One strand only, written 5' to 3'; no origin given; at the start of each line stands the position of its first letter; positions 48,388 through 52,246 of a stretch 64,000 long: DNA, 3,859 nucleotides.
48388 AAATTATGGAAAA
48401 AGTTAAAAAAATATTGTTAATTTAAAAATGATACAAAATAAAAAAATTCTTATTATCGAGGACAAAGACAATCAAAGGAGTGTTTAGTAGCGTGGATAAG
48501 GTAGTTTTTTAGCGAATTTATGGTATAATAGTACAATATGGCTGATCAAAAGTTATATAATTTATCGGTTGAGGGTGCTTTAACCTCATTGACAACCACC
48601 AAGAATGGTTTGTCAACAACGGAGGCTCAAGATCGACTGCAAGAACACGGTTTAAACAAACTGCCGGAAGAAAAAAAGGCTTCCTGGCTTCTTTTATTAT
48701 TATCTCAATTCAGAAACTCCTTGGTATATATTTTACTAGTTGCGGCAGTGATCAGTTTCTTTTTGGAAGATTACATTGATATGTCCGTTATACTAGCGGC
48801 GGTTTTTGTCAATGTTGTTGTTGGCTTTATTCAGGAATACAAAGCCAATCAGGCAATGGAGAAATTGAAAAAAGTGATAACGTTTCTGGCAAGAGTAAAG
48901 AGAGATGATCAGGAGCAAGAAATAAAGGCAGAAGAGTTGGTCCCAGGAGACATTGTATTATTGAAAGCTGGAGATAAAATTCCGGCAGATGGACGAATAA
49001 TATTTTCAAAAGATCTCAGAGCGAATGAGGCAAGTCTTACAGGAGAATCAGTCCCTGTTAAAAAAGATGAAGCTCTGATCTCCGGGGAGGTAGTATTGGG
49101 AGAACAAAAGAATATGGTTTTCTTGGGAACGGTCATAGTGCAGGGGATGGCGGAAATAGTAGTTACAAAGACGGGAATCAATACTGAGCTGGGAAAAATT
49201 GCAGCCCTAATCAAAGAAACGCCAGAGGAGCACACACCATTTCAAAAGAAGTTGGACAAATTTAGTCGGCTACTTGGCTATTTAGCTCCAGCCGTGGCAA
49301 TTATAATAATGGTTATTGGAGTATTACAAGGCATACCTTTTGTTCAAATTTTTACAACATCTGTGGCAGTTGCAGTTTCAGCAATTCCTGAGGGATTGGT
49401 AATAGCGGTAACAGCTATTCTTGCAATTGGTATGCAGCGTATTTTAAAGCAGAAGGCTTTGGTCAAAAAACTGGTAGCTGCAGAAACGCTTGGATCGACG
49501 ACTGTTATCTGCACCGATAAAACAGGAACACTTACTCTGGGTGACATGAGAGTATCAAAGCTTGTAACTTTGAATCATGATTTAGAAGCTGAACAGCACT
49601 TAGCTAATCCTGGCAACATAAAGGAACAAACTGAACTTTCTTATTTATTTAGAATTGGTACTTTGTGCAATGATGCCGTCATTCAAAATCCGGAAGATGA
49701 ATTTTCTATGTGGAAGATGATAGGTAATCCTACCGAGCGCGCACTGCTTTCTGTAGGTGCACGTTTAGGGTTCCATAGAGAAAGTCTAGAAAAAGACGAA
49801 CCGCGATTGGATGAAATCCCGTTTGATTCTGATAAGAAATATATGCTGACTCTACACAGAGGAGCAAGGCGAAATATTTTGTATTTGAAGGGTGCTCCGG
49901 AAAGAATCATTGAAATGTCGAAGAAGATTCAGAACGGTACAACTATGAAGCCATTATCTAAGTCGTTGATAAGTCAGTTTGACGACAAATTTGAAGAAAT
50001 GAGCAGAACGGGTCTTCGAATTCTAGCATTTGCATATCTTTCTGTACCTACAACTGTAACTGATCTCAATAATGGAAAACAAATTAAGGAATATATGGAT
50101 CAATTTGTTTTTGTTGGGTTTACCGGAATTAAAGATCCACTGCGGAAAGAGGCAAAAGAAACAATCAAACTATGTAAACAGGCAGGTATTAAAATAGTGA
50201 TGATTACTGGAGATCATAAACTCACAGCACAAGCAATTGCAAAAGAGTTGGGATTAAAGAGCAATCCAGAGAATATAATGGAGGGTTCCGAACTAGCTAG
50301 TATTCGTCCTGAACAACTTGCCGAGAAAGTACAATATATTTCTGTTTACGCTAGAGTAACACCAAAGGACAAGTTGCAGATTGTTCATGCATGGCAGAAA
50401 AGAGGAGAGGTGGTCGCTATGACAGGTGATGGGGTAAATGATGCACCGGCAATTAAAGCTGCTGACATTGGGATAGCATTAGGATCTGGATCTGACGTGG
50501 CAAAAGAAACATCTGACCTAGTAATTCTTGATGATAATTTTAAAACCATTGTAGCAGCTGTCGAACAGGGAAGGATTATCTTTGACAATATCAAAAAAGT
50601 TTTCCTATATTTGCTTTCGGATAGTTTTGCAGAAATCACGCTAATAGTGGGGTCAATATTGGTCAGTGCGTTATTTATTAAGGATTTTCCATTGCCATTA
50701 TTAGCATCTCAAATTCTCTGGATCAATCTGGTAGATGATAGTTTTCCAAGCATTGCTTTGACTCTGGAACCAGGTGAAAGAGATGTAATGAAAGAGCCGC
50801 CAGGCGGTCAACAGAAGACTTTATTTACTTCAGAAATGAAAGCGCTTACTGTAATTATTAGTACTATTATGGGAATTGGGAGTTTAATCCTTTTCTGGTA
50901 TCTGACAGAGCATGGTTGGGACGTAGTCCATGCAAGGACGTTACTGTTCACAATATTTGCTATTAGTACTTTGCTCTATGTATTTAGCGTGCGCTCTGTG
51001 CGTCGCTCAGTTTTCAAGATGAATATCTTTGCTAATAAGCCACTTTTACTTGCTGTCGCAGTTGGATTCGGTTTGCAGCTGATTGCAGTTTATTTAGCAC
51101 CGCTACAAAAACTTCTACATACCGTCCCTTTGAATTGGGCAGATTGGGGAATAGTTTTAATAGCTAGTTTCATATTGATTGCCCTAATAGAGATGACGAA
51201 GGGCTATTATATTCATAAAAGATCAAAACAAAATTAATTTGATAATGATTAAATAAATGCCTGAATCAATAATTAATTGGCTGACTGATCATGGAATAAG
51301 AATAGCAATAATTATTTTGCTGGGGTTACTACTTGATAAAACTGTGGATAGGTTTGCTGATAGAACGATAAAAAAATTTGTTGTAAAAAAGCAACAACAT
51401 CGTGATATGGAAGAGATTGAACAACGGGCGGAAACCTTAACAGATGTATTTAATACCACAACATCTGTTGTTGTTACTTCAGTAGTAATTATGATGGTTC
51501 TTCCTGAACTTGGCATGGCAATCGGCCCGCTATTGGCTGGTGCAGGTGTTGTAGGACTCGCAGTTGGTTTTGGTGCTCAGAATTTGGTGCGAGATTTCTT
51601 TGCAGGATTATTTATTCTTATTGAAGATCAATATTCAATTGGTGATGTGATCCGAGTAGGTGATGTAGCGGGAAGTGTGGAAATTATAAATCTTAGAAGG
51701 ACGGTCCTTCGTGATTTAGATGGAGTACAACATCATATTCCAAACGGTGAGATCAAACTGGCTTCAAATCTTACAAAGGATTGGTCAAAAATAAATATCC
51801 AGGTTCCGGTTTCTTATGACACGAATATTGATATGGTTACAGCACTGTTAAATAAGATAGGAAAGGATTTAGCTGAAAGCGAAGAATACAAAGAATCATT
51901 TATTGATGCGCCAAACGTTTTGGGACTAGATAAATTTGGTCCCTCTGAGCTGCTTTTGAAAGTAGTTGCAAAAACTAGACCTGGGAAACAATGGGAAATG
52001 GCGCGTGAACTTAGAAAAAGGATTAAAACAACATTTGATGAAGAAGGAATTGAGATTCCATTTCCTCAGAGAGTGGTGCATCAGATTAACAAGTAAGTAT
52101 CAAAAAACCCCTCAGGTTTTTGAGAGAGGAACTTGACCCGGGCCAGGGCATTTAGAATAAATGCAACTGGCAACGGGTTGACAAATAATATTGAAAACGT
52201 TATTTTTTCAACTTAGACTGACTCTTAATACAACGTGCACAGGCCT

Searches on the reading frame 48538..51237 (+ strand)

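Call 65: search_protein_families(library=pfam, proteins=[window:48538-51237:+], max_evalue=0.0001)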
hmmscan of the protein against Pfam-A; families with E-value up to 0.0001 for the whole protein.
window:48538-51237:+ (899 aa): 6 families
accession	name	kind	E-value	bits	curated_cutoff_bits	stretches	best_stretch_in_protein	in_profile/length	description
PF00122.25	E1-E2_ATPase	-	1.7e-53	181.3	28.1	1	118-304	7-180/181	E1-E2 ATPase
PF00689.26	Cation_ATPase_C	-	6.1e-48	163.3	27.3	1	718-888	1-173/175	Cation transporting ATPase, C-terminus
PF00690.31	Cation_ATPase_N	-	1e-22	80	20.4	1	7-73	2-69/69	Cation transporter/ATPase, N-terminus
PF13246.12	Cation_ATPase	-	2.5e-22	79.1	21.7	1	375-464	1-91/91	Cation transport ATPase (P-type)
PF00702.32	Hydrolase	-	7.1e-21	75.9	26.4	1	524-643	86-191/191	haloacid dehalogenase-like hydrolase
PF08282.18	Hydrolase_3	-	4.2e-08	33.7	20.9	0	617-670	197-250/255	haloacid dehalogenase-like hydrolase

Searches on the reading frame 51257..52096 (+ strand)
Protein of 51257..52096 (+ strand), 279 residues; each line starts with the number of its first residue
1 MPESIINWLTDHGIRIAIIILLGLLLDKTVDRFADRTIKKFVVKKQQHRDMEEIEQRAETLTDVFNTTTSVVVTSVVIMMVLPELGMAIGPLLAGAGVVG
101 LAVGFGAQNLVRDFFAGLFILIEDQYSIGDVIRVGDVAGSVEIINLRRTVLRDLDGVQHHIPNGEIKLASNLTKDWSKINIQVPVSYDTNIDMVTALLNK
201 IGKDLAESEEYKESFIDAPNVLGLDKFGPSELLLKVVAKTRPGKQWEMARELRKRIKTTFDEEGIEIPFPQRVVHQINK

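Call 65: search_protein_families(library=pfam, proteins=[window:51257-52096:+], max_evalue=0.0001)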
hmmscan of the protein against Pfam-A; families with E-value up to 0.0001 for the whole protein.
window:51257-52096:+ (279 aa): 3 families
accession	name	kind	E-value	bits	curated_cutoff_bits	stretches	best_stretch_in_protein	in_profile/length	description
PF00924.24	MS_channel_2nd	-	9.1e-19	67.8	20.2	1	109-167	1-59/68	Mechanosensitive ion channel, beta-domain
PF21082.3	MS_channel_3rd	-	7.9e-10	39.5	21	1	179-267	1-88/88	Mechanosensitive ion channel MscS, C-terminal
PF21088.3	MS_channel_1st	-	1.7e-09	37.9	23.1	1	68-108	2-42/42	Mechanosensitive ion channel, transmembrane helices 2/3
